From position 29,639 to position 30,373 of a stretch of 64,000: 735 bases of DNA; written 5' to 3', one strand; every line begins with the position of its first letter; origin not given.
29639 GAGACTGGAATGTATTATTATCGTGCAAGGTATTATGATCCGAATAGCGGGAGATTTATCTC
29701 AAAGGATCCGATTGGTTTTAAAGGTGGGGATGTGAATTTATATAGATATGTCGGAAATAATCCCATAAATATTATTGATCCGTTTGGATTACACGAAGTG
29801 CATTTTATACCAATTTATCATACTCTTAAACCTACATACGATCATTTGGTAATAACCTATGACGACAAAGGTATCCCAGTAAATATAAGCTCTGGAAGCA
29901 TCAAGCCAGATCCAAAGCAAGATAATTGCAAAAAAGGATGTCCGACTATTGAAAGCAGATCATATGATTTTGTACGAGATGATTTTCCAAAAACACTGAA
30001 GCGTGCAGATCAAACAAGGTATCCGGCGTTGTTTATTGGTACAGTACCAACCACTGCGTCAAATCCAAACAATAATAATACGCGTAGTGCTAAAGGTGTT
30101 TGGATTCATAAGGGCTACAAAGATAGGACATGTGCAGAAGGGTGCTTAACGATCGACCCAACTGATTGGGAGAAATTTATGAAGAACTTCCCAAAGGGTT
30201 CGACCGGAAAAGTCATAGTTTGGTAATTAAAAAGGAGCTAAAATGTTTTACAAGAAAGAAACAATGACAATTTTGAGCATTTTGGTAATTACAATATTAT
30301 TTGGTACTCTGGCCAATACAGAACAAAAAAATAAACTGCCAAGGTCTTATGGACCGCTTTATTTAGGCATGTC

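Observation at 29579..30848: Orphan Rhs C-terminal toxin tip with a possible L,D-transpeptidase-like (Tlde1/DUF2778-like) warhead and an exported candidate immunity protein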

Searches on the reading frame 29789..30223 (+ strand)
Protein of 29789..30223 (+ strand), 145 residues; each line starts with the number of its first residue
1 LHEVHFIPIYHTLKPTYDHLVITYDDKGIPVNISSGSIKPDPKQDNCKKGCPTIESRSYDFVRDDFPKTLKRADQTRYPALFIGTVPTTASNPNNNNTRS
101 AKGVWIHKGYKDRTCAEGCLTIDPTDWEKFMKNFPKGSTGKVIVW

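Call 20: search_protein_representatives(protein=window:29789-30223:+)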
Query: 145 residues. Proteins with E-value up to 0.001 (for the whole library): 55; up to 1e-10: 23; up to 1e-30: 3. The best 55 are listed.
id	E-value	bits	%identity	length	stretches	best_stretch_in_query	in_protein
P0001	4.1e-98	341.8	100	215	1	1-145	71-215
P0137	3.7e-34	134.0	52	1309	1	12-145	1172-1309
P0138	9.2e-33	129.5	51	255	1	8-144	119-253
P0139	2.6e-30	121.6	52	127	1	17-145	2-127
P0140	4.3e-24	101.3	43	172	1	8-144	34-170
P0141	5.2e-24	101.1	43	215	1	19-143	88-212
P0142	1.7e-23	99.4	43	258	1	14-145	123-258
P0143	1.5e-22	96.3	48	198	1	4-145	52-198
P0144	1.4e-21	93.2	66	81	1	81-145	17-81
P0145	3.8e-21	91.8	45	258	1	33-142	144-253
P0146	5.1e-20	88.1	40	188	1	16-143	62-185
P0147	9.8e-19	83.9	41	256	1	16-143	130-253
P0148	1.4e-18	83.4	42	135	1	20-143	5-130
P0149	8.3e-18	80.9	39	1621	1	35-145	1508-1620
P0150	1.9e-17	79.8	38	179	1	13-144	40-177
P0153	2.5e-14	69.6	37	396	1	16-143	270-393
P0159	1.4e-10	57.4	38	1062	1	10-144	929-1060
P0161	1.5e-09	54.1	39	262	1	12-139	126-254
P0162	4.0e-09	52.7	37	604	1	31-143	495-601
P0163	9.9e-09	51.4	42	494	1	31-144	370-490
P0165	3.4e-08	49.7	35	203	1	13-144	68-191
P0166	1.0e-07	48.2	33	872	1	23-142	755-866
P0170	8.3e-07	45.2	35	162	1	14-144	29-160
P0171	1.2e-06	44.7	43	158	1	85-144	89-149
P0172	1.6e-06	44.3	33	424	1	5-143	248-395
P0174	2.9e-06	43.4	32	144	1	16-142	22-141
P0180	1.3e-04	38.1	47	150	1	88-144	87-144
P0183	2.2e-04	37.3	29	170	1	40-142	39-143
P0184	2.8e-04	37.0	32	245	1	15-144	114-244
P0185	4.2e-04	36.4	34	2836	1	11-138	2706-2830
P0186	6.2e-04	35.9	39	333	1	73-136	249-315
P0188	7.8e-04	35.5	42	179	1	85-143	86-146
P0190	9.9e-04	35.2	33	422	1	53-138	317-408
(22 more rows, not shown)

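Call 24: search_protein_families(library=pfam, alignment_id=A1, max_evalue=1)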
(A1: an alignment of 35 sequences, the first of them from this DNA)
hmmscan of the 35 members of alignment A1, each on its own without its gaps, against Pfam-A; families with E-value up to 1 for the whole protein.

A. member 1, seq(145 aa): 0 families

B. families by the number of members that match (of 35 scanned): 9 families
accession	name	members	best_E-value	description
PF03734.19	YkuD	8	5.7e-06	L,D-transpeptidase catalytic domain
PF18925.5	DUF5675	2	0.014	Family of unknown function (DUF5675)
PF22084.1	UfSP_MPN_N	1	0.029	Ufm1 specific protease UfSP N-terminal MPN domain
PF16760.10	CBM53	1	0.047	Starch/carbohydrate-binding module (family 53)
PF07495.19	Y_Y_Y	1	0.048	Y_Y_Y domain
PF10908.13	Tlde1_dom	1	0.071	Tlde1 domain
PF21261.3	RRP40_N_mamm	1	0.11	Mammalian exosome complex component RRP40, N-terminal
PF16152.10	DUF4860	1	0.13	Domain of unknown function (DUF4860)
PF10645.14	Carb_bind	1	0.13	Carbohydrate binding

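Call 25: search_solved_structures(query=A1, max_evalue=10, show_alignments=3)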
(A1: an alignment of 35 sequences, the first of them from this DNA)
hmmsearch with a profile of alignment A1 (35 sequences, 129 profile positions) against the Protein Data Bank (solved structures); distinct sequences matched with E-value up to 10: 25.
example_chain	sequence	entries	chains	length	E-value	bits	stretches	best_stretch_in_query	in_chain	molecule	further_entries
7a11_A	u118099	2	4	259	0.00094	22.5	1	58-127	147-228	L,D-transpeptidase 2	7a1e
7a1c_A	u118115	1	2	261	0.00097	22.5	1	58-127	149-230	L,D-transpeptidase 2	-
4huc_A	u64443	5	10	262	0.00098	22.4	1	58-127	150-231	PROBABLE CONSERVED LIPOPROTEIN LPPS | L,D-transpeptidase 2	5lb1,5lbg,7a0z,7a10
3vyo_A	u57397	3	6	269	0.001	22.4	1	58-127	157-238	Probable conserved lipoprotein LPPS | L,D-transpeptidase 2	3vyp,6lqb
6iyv_B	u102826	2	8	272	0.0011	22.3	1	58-127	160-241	L,D-transpeptidase 2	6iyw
4gsq_A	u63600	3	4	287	0.0012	22.1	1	58-127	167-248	Probable conserved lipoprotein LPPS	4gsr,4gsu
3tur_A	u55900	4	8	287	0.0012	22.1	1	58-127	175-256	Mycobacteria Tuberculosis LD-transpeptidase type 2 | LD-transpeptidase type 2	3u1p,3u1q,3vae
8j65_A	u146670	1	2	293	0.0013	22.1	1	58-127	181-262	L,D-transpeptidase 2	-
5dvp_A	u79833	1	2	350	0.0018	21.6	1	58-127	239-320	L,D-transpeptidase 2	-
4qtf_A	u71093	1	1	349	0.0018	21.6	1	58-127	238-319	L,d-transpeptidase LdtB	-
4qr7_A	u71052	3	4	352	0.0019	21.5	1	58-127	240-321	L,d-transpeptidase LdtB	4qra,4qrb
6boi_A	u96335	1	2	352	0.0019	21.5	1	58-127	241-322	Putative conserved lipoprotein LppS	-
5dc2_A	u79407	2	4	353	0.0019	21.5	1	58-127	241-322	L,D-transpeptidase 2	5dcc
5d7h_A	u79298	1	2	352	0.0019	21.5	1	58-127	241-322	L,D-transpeptidase 2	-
8a1j_A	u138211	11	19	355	0.002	21.5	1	58-127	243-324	L,D-transpeptidase 2 | Transpeptidase,Lipoprotein LppS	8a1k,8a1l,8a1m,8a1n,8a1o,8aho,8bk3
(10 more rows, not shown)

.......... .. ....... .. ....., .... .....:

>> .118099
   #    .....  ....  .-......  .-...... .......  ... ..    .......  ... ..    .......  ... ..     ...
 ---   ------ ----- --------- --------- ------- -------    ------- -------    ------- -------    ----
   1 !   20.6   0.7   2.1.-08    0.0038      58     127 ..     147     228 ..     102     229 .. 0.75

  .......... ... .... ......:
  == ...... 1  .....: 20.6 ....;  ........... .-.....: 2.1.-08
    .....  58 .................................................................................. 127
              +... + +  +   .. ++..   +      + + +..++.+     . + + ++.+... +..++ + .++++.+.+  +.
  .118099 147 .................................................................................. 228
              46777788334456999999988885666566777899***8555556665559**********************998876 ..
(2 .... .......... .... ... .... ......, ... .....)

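Call 34: predict_structure(alignment_id=A1)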
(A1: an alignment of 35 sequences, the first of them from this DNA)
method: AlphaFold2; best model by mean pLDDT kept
length: 145 residues; sequences in the alignment: 35
mean_pLDDT: 96.3   pTM: 0.90
mean pLDDT of the five models: 96.3, 95.9, 94.6, 94.2, 92.0
residues with pLDDT >= 90: 139; 70-90: 6; 50-70: 0; < 50: 0
segments of 3 or more residues with pLDDT < 50: none
pLDDT, mean of each block of 10 residues (from residue 1): 93 91 97 97 95 97 97 96 98 97 98 96 98 97 97
secondary structure, 60 per line:
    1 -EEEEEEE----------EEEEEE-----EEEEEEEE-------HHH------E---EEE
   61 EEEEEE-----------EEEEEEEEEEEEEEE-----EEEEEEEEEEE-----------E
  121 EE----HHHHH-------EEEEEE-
elements in order: E2-8 E19-24 E30-37 E58-66 E78-92 E98-108 E120-122 H127-131 E139-144

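Call 37: fold_search(model_id=the predicted structure, library=pdb)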
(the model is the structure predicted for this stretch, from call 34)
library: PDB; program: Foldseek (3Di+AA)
matches with E <= 10: 153; with E <= 0.001: 0
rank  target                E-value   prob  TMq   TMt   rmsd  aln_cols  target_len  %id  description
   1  3vyp_B                1.5e-03  1.00  0.41  0.25   7.9       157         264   13  Crystal structure of Mycobacterium tuberculosis L,D-transpeptidase LdtMt2-N140 adduct with meropenem (released 2013-06-19)
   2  5lb1_B                2.7e-03  1.00  0.46  0.29   7.6       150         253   13  Crystal structure of the Mycobacterium tuberculosis L,D-transpeptidase-2 (LdtMt2) BC-module with thionitrobenzoate (TN (released 2017-01-18)
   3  7a1c_A                4.2e-03  1.00  0.44  0.28   6.6       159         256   14  LdtMT2 with covalent adduct derived from N-Thio-beta-lactam 1a (released 2021-04-21)
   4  5e51_B                5.0e-03  1.00  0.43  0.33   7.4       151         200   11  Crystal structure of Mycobacterium tuberculosis L,D-transpeptidase 1 with Faropenem adduct (released 2016-10-26)
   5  3vyn_B                5.3e-03  0.99  0.42  0.21   8.3       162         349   14  Crystal structure of Mycobacterium tuberculosis L,D-transpeptidase LdtMt2 N55 truncation mutant (resideus 55-408) (released 2013-06-19)
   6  4z7a                  6.7e-03  1.00  0.46  0.22   6.8       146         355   13  Structural and biochemical characterization of a non-functionally redundant M. tuberculosis (3,3) L,D-Transpeptidase, Ld (released 2015-09-02)
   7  8a1m_A                7.0e-03  0.99  0.43  0.20   7.8       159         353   13  Crystal structure of the transpeptidase LdtMt2 from Mycobacterium tuberculosis in complex with maleimide analogue 4 (released 2023-06-14)
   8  5uwv_A                1.0e-02  0.98  0.42  0.21   8.0       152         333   16  Crystal structure of Mycobacterium abscessus L,D-transpeptidase 2 (released 2017-08-16)
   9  3vyn_A                1.1e-02  0.97  0.39  0.20   7.5       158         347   15  Crystal structure of Mycobacterium tuberculosis L,D-transpeptidase LdtMt2 N55 truncation mutant (resideus 55-408) (released 2013-06-19)
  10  5dcc_B                1.2e-02  0.98  0.39  0.20   7.6       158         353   15  X-RAY CRYSTAL STRUCTURE OF a TEBIPENEM ADDUCT OF L,D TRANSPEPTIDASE 2 FROM MYCOBACTERIUM TUBERCULOSIS (released 2016-09-28)
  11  5e51_A                1.4e-02  0.95  0.36  0.29   8.0       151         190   14  Crystal structure of Mycobacterium tuberculosis L,D-transpeptidase 1 with Faropenem adduct (released 2016-10-26)
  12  5e51_D                1.5e-02  0.96  0.37  0.30   8.1       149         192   14  Crystal structure of Mycobacterium tuberculosis L,D-transpeptidase 1 with Faropenem adduct (released 2016-10-26)
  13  4lpq                  1.7e-02  0.98  0.45  0.34   7.1       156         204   14  Crystal structure of the L,D-transpeptidase (residues 123-326) from Xylanimonas cellulosilytica DSM 15894 (released 2013-11-13)
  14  5dcc_A                1.9e-02  0.97  0.42  0.21   8.1       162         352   12  X-RAY CRYSTAL STRUCTURE OF a TEBIPENEM ADDUCT OF L,D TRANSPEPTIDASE 2 FROM MYCOBACTERIUM TUBERCULOSIS (released 2016-09-28)
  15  5uwv_C                2.6e-02  0.98  0.44  0.22   6.2       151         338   12  Crystal structure of Mycobacterium abscessus L,D-transpeptidase 2 (released 2017-08-16)
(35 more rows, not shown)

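Call 52: find_related_loci(query=window:29789-30223:+, collection=genome_contigs, flank=10000)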
Query window:29789-30223:+ (145 aa) in genome_contigs; peptide patterns used: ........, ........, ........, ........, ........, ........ (x = any residue, [..] = any of these).
67 stretches matched a pattern, but none encodes a relative of the query by tblastn (E <= 1e-3).

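Call 72: search_protein_families(library=pfam, proteins=[P0161, P0170, P0184, P0171, P0180, P0183, P0188, P0159, P0165, P0174], max_evalue=0.1)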
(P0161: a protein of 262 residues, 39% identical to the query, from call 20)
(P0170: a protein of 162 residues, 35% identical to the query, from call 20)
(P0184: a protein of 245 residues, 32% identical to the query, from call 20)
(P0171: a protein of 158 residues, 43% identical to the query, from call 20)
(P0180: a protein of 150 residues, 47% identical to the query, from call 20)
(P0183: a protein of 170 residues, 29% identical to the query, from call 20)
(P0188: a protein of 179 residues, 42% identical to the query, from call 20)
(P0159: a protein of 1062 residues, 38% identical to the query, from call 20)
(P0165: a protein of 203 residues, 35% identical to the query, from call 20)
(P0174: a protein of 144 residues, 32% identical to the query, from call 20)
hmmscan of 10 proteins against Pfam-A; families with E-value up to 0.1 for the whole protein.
P0161 (262 aa): 0 families

P0170 (162 aa): 0 families

P0184 (245 aa): 0 families

P0171 (158 aa): 0 families

P0180 (150 aa): 0 families

P0183 (170 aa): 0 families

P0188 (179 aa): 2 families
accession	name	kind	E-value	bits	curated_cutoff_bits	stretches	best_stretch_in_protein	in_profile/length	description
PF03734.19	YkuD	-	1.2e-05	26.3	23.4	1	44-140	27-141/146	L,D-transpeptidase catalytic domain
PF16760.10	CBM53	-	0.079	13.7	27.6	0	102-121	9-27/57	Starch/carbohydrate-binding module (family 53)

P0159 (1062 aa): 3 families
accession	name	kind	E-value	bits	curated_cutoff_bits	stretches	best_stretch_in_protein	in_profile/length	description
PF05593.20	RHS_repeat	-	3.2e-34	117.1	22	3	351-385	1-35/38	RHS Repeat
PF20041.5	DUF6443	-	1.3e-07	32.4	27.8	1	176-222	22-69/137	Domain of unknown function (DUF6443)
PF03527.20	RHS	-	0.0039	17.4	27.9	1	670-703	2-35/38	RHS protein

P0165 (203 aa): 0 families

P0174 (144 aa): 0 families

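Call 74: find_homologous_proteins(query=A1, max_evalue=0.00001)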
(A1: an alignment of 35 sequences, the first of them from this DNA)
Query A1 (35 sequences) (145 aa, profile of the alignment): 24 proteins with E <= 0.00001 among 576 candidates.
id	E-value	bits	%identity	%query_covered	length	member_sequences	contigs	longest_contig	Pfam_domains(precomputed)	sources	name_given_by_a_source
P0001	2.0e-41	159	100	100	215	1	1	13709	-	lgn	-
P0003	1.8e-38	149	66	88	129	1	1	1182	-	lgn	-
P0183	7.6e-30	122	30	70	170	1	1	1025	-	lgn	-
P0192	9.5e-30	121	40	42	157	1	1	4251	-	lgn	-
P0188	1.1e-29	121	40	41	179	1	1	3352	PF03734.20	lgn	-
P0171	5.4e-27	112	36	60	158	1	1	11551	-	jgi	-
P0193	7.3e-27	112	40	41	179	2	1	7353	-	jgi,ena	-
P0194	2.5e-25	107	28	88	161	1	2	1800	-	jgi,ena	jgi:hypothetical protein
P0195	9.7e-25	105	32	60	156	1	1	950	-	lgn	-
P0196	7.9e-24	102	24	92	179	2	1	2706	-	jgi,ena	-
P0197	1.4e-22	98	38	39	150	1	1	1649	-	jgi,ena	-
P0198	2.1e-22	97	27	41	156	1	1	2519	-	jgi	jgi:hypothetical protein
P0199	1.0e-21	95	35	41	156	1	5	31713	-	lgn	-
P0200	1.1e-21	95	38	60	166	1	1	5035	-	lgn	-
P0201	1.3e-21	95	44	42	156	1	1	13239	-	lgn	-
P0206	1.3e-15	75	27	42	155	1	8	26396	-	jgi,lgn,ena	-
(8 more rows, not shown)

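Call 75: search_protein_families(library=pfam, proteins=[P0137, P0149, P0185, P0166, P0162, P0163, P0172, P0153, P0190, P0186], max_evalue=0.001)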
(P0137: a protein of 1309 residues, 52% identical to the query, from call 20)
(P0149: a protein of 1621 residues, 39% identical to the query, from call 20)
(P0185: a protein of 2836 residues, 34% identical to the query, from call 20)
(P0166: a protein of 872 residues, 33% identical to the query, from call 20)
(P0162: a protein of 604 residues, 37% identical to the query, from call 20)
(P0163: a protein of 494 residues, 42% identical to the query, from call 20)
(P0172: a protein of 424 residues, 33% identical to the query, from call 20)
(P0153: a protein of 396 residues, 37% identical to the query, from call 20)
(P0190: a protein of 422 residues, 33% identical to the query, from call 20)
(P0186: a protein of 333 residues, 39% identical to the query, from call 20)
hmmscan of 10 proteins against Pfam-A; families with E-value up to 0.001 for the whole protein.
P0137 (1309 aa): 3 families
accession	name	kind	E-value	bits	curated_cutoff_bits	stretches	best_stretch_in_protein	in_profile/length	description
PF05593.20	RHS_repeat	-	5.6e-84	275.6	22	11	662-699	1-38/38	RHS Repeat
PF20148.4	DUF6531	-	5.7e-08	33.4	24.1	1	72-114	18-59/74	Domain of unknown function (DUF6531)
PF25023.1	TEN_YD-shell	-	1e-06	27.6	50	1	528-632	42-147/909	Teneurin YD-shell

P0149 (1621 aa): 2 families
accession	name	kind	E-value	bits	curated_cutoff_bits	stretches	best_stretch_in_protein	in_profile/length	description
PF05593.20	RHS_repeat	-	9.8e-74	243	22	7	807-843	1-37/38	RHS Repeat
PF20148.4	DUF6531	-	9.5e-11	42.3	24.1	1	157-239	1-74/74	Domain of unknown function (DUF6531)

P0185 (2836 aa): 6 families
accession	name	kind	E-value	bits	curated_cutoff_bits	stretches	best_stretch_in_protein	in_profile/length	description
PF03160.20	Calx-beta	-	6e-48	162.2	27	4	1666-1765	5-102/119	Calx-beta domain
PF01839.29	FG-GAP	-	3.8e-21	75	22.1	0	583-609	7-32/37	FG-GAP repeat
PF13517.12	FG-GAP_3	-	6.2e-21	75.2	26.9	3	344-402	1-60/61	FG-GAP-like repeat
PF05593.20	RHS_repeat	-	6.4e-17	61.9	22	0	1143-1174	4-35/38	RHS Repeat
PF12256.14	TcdB_toxin_midN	-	2.8e-14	53.3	24.8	1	641-759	34-160/181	Insecticide toxin TcdB middle/N-terminal region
PF03534.18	SpvB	-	9.9e-10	38.5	22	1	40-210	4-183/287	Salmonella virulence plasmid 65kDa B protein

P0166 (872 aa): 1 family
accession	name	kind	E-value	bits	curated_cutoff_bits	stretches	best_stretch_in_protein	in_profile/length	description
PF05593.20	RHS_repeat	-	1.5e-14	54.4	22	2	30-67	1-38/38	RHS Repeat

P0162 (604 aa): 0 families

P0163 (494 aa): 0 families

P0172 (424 aa): 0 families

P0153 (396 aa): 0 families

P0190 (422 aa): 1 family
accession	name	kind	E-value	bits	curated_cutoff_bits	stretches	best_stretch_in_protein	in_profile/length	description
PF03527.20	RHS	-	1.6e-05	25.1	27.9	1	15-34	2-21/38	RHS protein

P0186 (333 aa): 0 families
